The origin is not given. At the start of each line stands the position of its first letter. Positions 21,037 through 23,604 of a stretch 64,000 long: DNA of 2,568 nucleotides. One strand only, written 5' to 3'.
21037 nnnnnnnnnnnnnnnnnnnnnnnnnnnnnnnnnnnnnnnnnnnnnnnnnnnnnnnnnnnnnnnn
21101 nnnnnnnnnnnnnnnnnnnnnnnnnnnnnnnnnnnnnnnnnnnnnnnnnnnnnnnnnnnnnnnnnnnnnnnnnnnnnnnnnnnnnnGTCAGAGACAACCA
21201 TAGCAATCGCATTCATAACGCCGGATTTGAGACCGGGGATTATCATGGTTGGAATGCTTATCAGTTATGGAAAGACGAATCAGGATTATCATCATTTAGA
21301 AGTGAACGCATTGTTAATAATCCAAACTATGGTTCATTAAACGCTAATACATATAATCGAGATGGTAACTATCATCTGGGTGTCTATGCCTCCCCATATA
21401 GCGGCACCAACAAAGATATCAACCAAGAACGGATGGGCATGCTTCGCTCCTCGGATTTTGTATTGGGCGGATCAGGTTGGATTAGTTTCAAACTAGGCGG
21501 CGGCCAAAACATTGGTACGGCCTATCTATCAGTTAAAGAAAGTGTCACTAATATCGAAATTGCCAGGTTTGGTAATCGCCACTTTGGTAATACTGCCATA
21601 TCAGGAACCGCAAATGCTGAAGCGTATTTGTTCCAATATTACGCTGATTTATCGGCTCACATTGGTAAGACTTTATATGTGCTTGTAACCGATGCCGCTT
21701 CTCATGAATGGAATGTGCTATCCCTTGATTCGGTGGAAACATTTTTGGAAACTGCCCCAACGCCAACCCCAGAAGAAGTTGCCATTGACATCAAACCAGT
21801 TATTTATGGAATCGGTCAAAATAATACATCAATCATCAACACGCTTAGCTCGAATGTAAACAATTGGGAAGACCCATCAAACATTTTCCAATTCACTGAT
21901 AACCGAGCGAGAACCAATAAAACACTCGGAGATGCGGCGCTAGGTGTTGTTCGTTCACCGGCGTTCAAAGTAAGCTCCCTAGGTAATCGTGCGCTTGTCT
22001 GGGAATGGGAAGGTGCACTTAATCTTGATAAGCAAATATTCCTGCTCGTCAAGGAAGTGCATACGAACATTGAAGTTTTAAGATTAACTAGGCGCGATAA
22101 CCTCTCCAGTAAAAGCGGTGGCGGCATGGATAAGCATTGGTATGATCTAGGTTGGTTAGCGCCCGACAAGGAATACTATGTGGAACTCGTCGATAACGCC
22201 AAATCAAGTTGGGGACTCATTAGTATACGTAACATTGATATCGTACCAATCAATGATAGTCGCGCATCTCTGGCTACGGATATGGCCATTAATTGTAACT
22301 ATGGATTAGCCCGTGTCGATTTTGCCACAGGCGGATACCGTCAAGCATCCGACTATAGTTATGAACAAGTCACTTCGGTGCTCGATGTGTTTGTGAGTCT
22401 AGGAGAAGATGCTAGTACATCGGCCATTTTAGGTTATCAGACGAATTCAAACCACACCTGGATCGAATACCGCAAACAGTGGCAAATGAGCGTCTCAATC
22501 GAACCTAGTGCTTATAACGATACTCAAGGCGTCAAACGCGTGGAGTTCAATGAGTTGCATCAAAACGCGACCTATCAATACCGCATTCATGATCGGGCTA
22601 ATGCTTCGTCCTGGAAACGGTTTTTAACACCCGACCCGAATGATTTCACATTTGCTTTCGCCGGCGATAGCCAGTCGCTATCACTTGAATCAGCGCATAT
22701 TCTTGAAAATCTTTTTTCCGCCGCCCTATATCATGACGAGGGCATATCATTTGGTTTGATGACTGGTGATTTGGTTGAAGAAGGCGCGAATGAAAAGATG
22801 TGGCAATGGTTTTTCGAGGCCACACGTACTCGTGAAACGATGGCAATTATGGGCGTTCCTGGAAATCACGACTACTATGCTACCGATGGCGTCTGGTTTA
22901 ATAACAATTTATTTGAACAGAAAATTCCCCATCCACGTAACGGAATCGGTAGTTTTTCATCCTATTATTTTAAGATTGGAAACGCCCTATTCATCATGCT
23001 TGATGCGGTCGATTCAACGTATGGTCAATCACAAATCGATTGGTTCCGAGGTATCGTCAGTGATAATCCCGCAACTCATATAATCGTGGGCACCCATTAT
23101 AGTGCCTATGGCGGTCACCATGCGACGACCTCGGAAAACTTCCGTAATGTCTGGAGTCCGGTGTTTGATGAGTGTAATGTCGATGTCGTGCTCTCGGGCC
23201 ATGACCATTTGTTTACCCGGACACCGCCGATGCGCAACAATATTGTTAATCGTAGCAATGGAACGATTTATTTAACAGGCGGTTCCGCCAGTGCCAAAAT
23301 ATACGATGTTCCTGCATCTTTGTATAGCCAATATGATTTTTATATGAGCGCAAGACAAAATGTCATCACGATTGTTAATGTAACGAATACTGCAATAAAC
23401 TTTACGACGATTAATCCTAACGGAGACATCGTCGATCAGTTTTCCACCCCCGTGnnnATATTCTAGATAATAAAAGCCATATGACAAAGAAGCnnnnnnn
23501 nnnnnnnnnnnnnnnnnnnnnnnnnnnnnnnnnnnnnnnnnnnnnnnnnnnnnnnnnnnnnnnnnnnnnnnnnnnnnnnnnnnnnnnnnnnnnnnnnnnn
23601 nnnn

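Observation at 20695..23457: Tandem-module protein fused to a purple-acid-phosphatase-like metallophosphoesterase: candidate phosphomannan phosphodiesterase/phosphatase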

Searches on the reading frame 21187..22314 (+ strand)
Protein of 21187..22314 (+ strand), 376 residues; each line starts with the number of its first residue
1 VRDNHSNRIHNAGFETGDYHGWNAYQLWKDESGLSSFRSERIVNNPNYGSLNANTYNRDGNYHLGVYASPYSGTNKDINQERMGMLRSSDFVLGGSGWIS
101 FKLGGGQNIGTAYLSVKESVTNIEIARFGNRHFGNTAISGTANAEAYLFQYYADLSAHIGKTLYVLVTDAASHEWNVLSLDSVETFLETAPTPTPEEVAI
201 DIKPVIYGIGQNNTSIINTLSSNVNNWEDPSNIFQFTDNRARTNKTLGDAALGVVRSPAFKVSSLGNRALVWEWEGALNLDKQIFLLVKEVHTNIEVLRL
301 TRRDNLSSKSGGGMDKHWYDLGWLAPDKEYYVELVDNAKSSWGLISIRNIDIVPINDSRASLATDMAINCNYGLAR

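Call 27: predict_structure(alignment_id=A2)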
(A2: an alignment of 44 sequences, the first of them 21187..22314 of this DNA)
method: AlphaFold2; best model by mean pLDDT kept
length: 376 residues; sequences in the alignment: 44
mean_pLDDT: 90.8   pTM: 0.91
mean pLDDT of the five models: 90.8, 89.2, 88.8, 88.2, 86.1
residues with pLDDT >= 90: 278; 70-90: 74; 50-70: 21; < 50: 3
segments of 3 or more residues with pLDDT < 50: 1-3
pLDDT, mean of each block of 10 residues (from residue 1): 72 95 86 83 89 91 83 66 92 97 95 97 97 96 95 98 96 83 97 98 97 94 96 92 86 95 92 91 92 94 91 92 95 90 85 95 92 63
secondary structure, 60 per line:
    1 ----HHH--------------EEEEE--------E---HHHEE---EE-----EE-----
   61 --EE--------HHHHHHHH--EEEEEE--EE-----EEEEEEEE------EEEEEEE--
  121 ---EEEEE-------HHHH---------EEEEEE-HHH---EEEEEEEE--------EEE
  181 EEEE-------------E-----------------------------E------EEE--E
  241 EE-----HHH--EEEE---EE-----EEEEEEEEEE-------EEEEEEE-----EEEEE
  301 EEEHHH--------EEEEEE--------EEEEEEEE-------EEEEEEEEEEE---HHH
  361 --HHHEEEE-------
elements in order: E22-26 H73-80 E83-88 E98-105 E112-118 E124-128 H136-139 E149-154 E162-169 E178-184 E235-237 E240-242 E253-256 E267-276 E284-290 E296-303 E315-320 E329-336 E344-354 E366-369

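Call 77: search_protein_representatives(alignment_id=A5)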
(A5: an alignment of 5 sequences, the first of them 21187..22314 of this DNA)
Query: 5 sequences, 374 profile positions. Proteins with E-value up to 0.001 (for the whole library): 667; up to 1e-10: 414; up to 1e-30: 243. The best 150 are listed.
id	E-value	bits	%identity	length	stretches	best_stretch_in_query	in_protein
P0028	2.4e-226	767.5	-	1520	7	4-201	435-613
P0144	1.1e-220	748.9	-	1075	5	4-201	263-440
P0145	1.3e-172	590.7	-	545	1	2-373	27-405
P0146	1.1e-156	538.2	-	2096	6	5-193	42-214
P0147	4.9e-144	496.6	-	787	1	4-373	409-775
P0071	2.2e-142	491.1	-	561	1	2-362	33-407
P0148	3.7e-142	490.4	-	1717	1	3-374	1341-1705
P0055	7.2e-140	482.9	-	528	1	4-373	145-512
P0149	1.2e-137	475.6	-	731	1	3-372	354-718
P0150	2.9e-136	471.0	-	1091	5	4-192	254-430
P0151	4.0e-136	470.5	-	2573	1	3-372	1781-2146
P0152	2.8e-135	467.7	-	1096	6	3-230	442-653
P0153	5.4e-134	463.5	-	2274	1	4-372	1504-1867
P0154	9.4e-133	459.4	-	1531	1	3-373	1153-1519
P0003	4.2e-132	457.3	-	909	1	3-372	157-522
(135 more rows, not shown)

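Call 81: search_protein_families(library=pfam, alignment_id=A6, max_evalue=0.00001)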
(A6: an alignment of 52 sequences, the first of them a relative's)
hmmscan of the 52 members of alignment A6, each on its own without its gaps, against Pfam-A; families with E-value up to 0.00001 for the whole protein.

A. member 1, P0144 (1075 aa): 2 families
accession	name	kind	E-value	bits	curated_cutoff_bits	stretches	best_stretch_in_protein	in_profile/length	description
PF00932.25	LTD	-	2.4e-06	28.3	34.3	0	266-294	26-59/109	Lamin Tail Domain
PF02018.23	CBM_4_9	-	5.2e-06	27.3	25.9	0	532-615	21-107/136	Carbohydrate binding domain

B. families by the number of members that match (of 52 scanned): 14 families
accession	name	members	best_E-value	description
PF02018.23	CBM_4_9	6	6.9e-08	Carbohydrate binding domain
PF06824.17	Glyco_hydro_125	3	4.8e-124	Metal-independent alpha-mannosidase (GH125)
PF03442.20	CBM_X2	2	6.7e-25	Carbohydrate binding domain X2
PF07554.19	FIVAR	2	4.4e-08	FIVAR domain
PF20578.4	aBig_2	1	9.8e-22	Atrophied bacterial Ig domain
PF16403.11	Bact_surface_Ig-like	1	2.1e-17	Bacterial surface protein, Ig-like domain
PF17892.7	Cadherin_5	1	2.6e-11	Cadherin-like domain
PF13472.12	Lipase_GDSL_2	1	1.3e-09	GDSL-like Lipase/Acylhydrolase family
PF18998.6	Flg_new_2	1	7e-08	Divergent InlB B-repeat domain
PF17963.7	Big_9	1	1.6e-07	Bacterial Ig domain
PF14116.11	YyzF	1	8.6e-07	YyzF-like protein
PF02368.24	Big_2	1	9.4e-07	Bacterial Ig-like domain (group 2)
PF00932.25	LTD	1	2.4e-06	Lamin Tail Domain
PF22725.1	GFO_IDH_MocA_C3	1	9.1e-06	GFO/IDH/MocA C-terminal domain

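Call 87: fold_search(model_id=the predicted structure, library=pdb)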
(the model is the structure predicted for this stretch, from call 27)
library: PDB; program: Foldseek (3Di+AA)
matches with E <= 10: 1224; with E <= 0.001: 40
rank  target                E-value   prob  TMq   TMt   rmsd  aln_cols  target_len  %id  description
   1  7lyu_B                3.4e-07  1.00  0.28  0.28  15.6       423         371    9  Reelin repeat 8 (released 2022-06-15)
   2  7lyu_A                2.0e-06  1.00  0.29  0.29  15.8       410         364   10  Reelin repeat 8 (released 2022-06-15)
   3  6qfk_A                5.2e-06  0.99  0.23  0.08  14.7       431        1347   11  EngBF DARPin Fusion 4b G10 (released 2019-11-06)
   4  9efi_A                6.9e-06  1.00  0.25  0.13  23.4       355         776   12  VIP3Cb1 Protoxin Structure (released 2025-06-18)
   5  5a55                  8.6e-06  0.97  0.23  0.10  16.1       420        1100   12  The native structure of GH101 from Streptococcus pneumoniae TIGR4 (released 2015-09-02)
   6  6qep                  1.1e-05  0.99  0.23  0.08  16.5       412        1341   12  EngBF DARPin Fusion 4b H14 (released 2019-11-06)
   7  8a1a_A                1.2e-05  0.99  0.24  0.08  14.9       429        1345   11  Structure of a leucinostatin derivative determined by host lattice display : L1F11V1 construct (released 2022-12-07)
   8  5b4x_C                1.6e-05  1.00  0.29  0.16  15.1       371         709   11  Crystal structure of the ApoER2 ectodomain in complex with the Reelin R56 fragment (released 2017-04-26)
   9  2e26_A                1.6e-05  1.00  0.27  0.16  15.2       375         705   10  Crystal structure of two repeat fragment of reelin (released 2007-05-22)
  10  6qev_B                1.6e-05  0.98  0.22  0.08  16.8       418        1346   11  EngBF DARPin Fusion 4b B6 (released 2019-11-06)
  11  8a19_A                2.5e-05  0.97  0.23  0.08  14.9       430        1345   11  Structure of a leucinostatin derivative determined by host lattice display : L1E4V1 construct (released 2022-12-07)
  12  5eiy_B                2.9e-05  0.98  0.23  0.16  12.6       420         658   12  Bacterial cellulose synthase bound to a substrate analogue (released 2016-03-09)
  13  5b4x_A                3.1e-05  0.99  0.27  0.17  16.3       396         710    8  Crystal structure of the ApoER2 ectodomain in complex with the Reelin R56 fragment (released 2017-04-26)
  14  6qfo                  3.6e-05  0.99  0.25  0.09  14.2       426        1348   11  EngBF DARPin Fusion 9b 3G124 (released 2019-11-06)
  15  2ddu                  4.1e-05  1.00  0.28  0.33  13.8       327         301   10  Crystal structure of the third repeat domain of reelin (released 2006-09-26)
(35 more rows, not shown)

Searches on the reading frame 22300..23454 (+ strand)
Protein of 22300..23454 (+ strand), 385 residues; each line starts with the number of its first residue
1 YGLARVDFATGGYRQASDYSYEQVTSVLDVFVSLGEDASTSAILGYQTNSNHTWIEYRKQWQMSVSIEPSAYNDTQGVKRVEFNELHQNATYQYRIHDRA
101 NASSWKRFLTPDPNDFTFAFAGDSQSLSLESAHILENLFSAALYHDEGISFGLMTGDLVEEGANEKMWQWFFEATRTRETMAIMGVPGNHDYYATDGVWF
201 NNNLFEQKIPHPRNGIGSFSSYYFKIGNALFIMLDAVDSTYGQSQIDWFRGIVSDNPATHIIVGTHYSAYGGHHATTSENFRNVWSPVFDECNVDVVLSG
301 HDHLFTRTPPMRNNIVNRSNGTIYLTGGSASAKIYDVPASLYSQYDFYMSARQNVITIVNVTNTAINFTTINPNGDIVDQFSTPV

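Call 33: find_homologous_proteins(query=window:22300-23454:+, max_evalue=0.00001)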
Query window:22300-23454:+ (385 aa): 23 proteins with E <= 0.00001 among 1950 candidates.
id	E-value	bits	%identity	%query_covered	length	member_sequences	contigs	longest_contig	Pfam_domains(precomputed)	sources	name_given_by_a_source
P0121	2.8e-129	450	53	100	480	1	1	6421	PF00149.34,PF16656.12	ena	-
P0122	4.1e-113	396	49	98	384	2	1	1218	PF00149.34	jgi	jgi:hypothetical protein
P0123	3.0e-53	199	34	94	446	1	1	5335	PF00149.34,PF16656.12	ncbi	-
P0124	7.8e-50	188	34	94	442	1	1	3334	PF00149.34,PF16656.12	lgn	-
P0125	7.4e-36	142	34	69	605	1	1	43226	PF09479.17,PF00149.34,PF16656.12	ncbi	-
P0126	4.4e-32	130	29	77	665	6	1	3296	PF00149.34,PF16656.12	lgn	-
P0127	1.9e-31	128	29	79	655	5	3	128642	PF00149.34,PF16656.12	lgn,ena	-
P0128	7.2e-31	126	29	79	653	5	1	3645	PF00149.34,PF16656.12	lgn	-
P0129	2.8e-30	124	29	79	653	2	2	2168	PF00149.34,PF16656.12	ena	-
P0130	6.0e-26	110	30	64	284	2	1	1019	PF00149.34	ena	-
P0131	4.8e-25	107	28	91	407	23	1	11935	PF00149.34,PF16656.12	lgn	-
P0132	1.4e-22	98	28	91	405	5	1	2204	PF00149.34,PF16656.12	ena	-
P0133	9.6e-22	96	30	82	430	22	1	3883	PF00149.34,PF16656.12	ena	-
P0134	8.9e-21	92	30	81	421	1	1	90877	PF00149.34,PF16656.12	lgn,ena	-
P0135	4.6e-20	90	27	85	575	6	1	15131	PF00149.34,PF07833.17,PF16656.12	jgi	-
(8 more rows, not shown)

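Call 54: predict_structure(alignment_id=A3)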
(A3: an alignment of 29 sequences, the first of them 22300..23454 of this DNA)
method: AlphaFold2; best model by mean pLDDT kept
length: 385 residues; sequences in the alignment: 29
mean_pLDDT: 92.1   pTM: 0.91
mean pLDDT of the five models: 92.1, 91.5, 90.9, 90.5, 90.3
residues with pLDDT >= 90: 325; 70-90: 39; 50-70: 7; < 50: 14
segments of 3 or more residues with pLDDT < 50: 1-9, 11-15
pLDDT, mean of each block of 10 residues (from residue 1): 45 50 85 98 97 96 95 93 98 96 96 98 94 96 97 96 93 94 96 88 93 90 98 90 93 97 97 91 97 97 95 95 92 91 94 95 97 96 92
secondary structure, 60 per line:
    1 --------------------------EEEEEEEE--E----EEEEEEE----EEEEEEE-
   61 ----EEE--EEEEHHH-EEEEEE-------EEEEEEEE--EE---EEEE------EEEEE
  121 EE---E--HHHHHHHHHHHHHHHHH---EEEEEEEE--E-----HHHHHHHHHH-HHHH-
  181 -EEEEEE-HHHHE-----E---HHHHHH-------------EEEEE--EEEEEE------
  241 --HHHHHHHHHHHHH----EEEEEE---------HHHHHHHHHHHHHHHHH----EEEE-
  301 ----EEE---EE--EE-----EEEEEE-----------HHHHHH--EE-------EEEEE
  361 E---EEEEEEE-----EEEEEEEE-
elements in order: E27-34 E42-48 E53-59 E65-67 E70-73 E78-83 E91-98 E106-109 E116-122 H129-145 E149-156 H165-174 H176-179 E182-187 H189-192 H203-208 E222-226 E229-234 H243-255 E260-265 H275-291 E296-299 E305-307 E322-327 H339-344 E356-361 E365-371 E377-384

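Call 57: fold_search(model_id=the predicted structure, library=pdb)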
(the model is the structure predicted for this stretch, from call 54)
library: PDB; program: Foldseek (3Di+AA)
matches with E <= 10: 1740; with E <= 0.001: 145
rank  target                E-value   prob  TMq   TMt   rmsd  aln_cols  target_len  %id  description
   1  1xzw_A                4.8e-24  1.00  0.76  0.70   4.7       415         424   18  Sweet potato purple acid phosphatase/phosphate complex (released 2004-12-14)
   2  1xzw_B                5.7e-24  1.00  0.77  0.70   4.7       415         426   18  Sweet potato purple acid phosphatase/phosphate complex (released 2004-12-14)
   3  3zk4_C                6.1e-24  1.00  0.81  0.56   3.7       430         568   14  Structure of purple acid phosphatase PPD1 isolated from yellow lupin (Lupinus luteus) seeds (released 2014-01-29)
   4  3zk4_B                1.0e-23  1.00  0.80  0.55   3.7       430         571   14  Structure of purple acid phosphatase PPD1 isolated from yellow lupin (Lupinus luteus) seeds (released 2014-01-29)
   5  8brn_B                2.0e-23  1.00  0.78  0.70   4.5       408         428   18  Crystal structure of red kidney bean purple acid phosphatase in complex with an alpha-aminonaphthylmethylphosphonic ac (released 2023-08-02)
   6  6hwr_C                2.5e-23  1.00  0.75  0.69   4.7       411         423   18  Red kidney bean purple acid phosphatase in complex with adenosine divanadate (released 2019-04-03)
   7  4dsy_A                2.7e-23  1.00  0.75  0.69   4.8       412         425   17  Crystal structure of red kidney bean purple acid phosphatase in complex with Maybridge fragment CC24201 (released 2012-09-19)
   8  2qfp_A                3.0e-23  1.00  0.75  0.69   4.7       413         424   18  Crystal structure of red kidney bean purple acid phosphatase in complex with fluoride (released 2008-10-14)
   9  4dhl_A                3.2e-23  1.00  0.77  0.70   4.6       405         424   17  Crystal structure of red kidney bean purple acid phosphatase in complex with Maybridge fragment MO07123 (released 2012-12-12)
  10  3zk4_A                3.6e-23  1.00  0.80  0.56   3.6       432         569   14  Structure of purple acid phosphatase PPD1 isolated from yellow lupin (Lupinus luteus) seeds (released 2014-01-29)
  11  4dhl_C                1.1e-22  1.00  0.75  0.69   4.9       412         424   17  Crystal structure of red kidney bean purple acid phosphatase in complex with Maybridge fragment MO07123 (released 2012-12-12)
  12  6ofd_A                1.4e-22  1.00  0.77  0.70   4.5       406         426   18  The crystal structure of octadecyloxy(naphthalen-1-yl)methylphosphonic acid in complex with red kidney bean purple aci (released 2019-09-04)
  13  4dsy_C                1.4e-22  1.00  0.75  0.69   4.8       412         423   17  Crystal structure of red kidney bean purple acid phosphatase in complex with Maybridge fragment CC24201 (released 2012-09-19)
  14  6hwr_D                1.8e-22  1.00  0.77  0.70   4.5       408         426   18  Red kidney bean purple acid phosphatase in complex with adenosine divanadate (released 2019-04-03)
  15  4dhl_B                1.9e-22  1.00  0.76  0.69   4.8       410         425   18  Crystal structure of red kidney bean purple acid phosphatase in complex with Maybridge fragment MO07123 (released 2012-12-12)
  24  2yeq_A                9.3e-18  1.00  0.66  0.50   6.4       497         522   14  Structure of PhoD (released 2012-04-18)
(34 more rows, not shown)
